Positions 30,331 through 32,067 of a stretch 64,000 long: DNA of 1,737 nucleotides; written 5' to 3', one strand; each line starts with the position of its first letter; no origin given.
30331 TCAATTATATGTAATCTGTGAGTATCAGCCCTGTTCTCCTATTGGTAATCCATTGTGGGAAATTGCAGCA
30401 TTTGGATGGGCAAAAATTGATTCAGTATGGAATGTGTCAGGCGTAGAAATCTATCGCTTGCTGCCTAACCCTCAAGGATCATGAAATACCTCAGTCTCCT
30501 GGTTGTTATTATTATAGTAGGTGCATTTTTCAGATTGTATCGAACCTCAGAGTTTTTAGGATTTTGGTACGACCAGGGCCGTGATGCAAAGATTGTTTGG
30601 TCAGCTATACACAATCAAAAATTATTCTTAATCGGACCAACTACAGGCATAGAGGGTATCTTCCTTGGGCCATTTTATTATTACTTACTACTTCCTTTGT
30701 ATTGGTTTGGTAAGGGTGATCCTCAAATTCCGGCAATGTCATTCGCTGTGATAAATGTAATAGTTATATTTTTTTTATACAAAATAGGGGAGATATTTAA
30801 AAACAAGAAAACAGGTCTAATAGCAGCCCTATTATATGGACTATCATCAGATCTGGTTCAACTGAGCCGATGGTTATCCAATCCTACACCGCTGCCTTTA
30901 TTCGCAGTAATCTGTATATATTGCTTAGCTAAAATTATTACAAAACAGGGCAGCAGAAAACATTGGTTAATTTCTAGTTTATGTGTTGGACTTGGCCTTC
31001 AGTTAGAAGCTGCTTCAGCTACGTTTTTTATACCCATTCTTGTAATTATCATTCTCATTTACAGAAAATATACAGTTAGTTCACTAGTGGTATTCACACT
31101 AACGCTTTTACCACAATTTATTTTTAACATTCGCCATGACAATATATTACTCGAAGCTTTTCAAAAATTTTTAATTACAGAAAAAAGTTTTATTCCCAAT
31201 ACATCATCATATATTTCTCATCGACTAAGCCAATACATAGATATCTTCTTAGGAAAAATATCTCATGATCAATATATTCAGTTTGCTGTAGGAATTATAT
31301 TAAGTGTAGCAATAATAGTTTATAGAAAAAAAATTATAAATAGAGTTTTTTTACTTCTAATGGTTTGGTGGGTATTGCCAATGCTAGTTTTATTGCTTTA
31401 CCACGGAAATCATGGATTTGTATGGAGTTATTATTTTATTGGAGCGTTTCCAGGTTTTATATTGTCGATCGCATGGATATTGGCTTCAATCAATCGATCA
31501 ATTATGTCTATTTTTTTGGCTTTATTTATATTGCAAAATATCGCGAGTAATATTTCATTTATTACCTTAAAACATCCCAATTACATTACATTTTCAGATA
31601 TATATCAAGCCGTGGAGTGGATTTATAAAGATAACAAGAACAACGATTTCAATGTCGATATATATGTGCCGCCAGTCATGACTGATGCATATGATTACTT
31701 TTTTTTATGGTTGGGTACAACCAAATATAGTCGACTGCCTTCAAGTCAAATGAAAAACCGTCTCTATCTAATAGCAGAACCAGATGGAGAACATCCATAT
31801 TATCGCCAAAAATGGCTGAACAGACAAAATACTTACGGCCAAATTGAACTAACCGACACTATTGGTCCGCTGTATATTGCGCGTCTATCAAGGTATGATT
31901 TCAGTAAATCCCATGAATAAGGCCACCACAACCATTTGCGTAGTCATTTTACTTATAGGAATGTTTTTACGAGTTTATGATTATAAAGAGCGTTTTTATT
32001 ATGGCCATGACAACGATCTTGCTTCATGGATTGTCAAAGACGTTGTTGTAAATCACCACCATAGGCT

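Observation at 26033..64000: About 38-kb uninterrupted glycosylation supercluster with ~30 glycosyltransferase-type genes and pervasive translational coupling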

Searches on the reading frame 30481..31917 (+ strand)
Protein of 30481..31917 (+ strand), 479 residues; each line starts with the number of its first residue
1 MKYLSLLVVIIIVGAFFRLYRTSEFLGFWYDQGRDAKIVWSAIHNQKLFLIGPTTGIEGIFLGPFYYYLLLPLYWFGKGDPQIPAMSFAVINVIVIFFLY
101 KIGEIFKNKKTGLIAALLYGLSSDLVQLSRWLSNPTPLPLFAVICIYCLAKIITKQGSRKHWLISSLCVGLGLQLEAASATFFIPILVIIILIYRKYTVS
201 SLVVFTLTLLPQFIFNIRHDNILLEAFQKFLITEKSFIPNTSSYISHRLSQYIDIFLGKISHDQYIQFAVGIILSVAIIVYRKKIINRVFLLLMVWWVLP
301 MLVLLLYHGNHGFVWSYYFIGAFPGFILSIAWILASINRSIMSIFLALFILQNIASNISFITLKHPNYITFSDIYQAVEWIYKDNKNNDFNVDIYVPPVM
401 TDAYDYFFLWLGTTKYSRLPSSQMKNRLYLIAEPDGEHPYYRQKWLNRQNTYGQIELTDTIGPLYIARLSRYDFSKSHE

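Call 3: search_protein_families(library=pfam, proteins=[window:30481-31917:+], max_evalue=0.01)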
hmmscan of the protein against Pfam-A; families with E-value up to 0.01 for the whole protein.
window:30481-31917:+ (479 aa): 2 families
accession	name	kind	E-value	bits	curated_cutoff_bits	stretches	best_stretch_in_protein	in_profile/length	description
PF13231.12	PMT_2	-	2e-10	41.6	26.1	1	88-206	28-145/160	Dolichyl-phosphate-mannose-protein mannosyltransferase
PF02366.24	PMT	-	0.0019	18.3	22.7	1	89-195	91-199/245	Dolichyl-phosphate-mannose-protein mannosyltransferase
